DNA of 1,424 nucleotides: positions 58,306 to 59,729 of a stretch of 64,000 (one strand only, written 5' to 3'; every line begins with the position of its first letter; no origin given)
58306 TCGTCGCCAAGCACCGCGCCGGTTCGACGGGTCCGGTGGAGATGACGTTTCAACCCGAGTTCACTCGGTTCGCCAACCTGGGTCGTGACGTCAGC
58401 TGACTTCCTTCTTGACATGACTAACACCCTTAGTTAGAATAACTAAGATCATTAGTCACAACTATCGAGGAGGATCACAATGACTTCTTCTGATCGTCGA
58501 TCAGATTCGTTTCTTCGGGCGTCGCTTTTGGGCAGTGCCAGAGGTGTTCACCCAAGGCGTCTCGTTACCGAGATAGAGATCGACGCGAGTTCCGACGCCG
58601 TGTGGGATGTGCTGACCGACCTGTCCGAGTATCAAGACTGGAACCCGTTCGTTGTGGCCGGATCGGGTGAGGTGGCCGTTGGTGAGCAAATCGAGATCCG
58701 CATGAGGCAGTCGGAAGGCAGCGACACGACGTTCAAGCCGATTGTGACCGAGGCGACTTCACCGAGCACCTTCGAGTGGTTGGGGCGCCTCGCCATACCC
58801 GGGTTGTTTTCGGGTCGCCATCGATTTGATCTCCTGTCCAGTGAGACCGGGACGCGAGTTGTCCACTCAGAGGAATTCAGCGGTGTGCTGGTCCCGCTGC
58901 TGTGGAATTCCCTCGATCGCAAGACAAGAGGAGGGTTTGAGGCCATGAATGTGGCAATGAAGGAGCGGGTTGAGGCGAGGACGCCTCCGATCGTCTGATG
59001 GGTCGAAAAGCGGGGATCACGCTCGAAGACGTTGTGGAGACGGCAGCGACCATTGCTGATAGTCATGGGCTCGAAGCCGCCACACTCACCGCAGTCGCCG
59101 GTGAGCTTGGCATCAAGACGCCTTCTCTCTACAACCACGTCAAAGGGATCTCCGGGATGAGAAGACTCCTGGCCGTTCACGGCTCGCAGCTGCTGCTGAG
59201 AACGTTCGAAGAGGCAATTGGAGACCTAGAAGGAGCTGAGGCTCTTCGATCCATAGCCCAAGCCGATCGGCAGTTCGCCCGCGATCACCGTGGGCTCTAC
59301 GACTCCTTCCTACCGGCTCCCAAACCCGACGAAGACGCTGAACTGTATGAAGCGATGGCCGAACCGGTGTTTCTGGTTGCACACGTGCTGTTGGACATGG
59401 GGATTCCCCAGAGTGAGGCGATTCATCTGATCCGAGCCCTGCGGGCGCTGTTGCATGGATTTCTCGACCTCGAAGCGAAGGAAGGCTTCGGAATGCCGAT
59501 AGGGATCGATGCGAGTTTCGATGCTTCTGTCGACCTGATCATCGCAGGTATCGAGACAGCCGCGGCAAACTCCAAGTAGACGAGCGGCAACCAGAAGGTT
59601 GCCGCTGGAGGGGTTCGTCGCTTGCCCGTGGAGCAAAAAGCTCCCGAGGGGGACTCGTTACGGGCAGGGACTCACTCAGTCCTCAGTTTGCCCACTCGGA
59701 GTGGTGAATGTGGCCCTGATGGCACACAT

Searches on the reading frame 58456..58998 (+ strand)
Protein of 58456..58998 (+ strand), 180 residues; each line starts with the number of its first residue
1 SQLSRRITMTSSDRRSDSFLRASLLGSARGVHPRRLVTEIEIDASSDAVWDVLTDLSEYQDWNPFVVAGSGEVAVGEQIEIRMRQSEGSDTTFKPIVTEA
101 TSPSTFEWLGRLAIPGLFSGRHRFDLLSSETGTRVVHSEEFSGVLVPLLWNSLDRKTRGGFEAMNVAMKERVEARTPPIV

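Call 79: search_protein_families(library=pfam, proteins=[window:58456-58998:+], max_evalue=0.01)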
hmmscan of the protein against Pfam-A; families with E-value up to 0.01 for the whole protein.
window:58456-58998:+ (180 aa): 3 families
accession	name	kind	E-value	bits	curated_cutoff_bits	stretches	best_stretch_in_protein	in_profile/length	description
PF10604.15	Polyketide_cyc2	-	7.6e-13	49.4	27.4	1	35-173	3-142/142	Polyketide cyclase / dehydrase and lipid transport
PF03364.25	Polyketide_cyc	-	5.9e-05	23.8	23.4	1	42-156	1-116/126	Polyketide cyclase / dehydrase and lipid transport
PF08327.17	AHSA1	-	0.00024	21.8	22.1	1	43-136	1-93/125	Activator of Hsp90 ATPase homolog 1-like protein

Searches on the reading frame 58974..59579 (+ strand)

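Call 79: search_protein_families(library=pfam, proteins=[window:58974-59579:+], max_evalue=0.01)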
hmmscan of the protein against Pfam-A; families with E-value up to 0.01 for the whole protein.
window:58974-59579:+ (201 aa): 2 families
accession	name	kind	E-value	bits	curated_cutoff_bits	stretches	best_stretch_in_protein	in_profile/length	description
PF13305.11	TetR_C_33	-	1.7e-20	74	26.8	1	91-187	1-101/103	Tetracyclin repressor-like, C-terminal domain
PF00440.29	TetR_N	-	0.0024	18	24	1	22-55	3-36/47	Bacterial regulatory proteins, tetR family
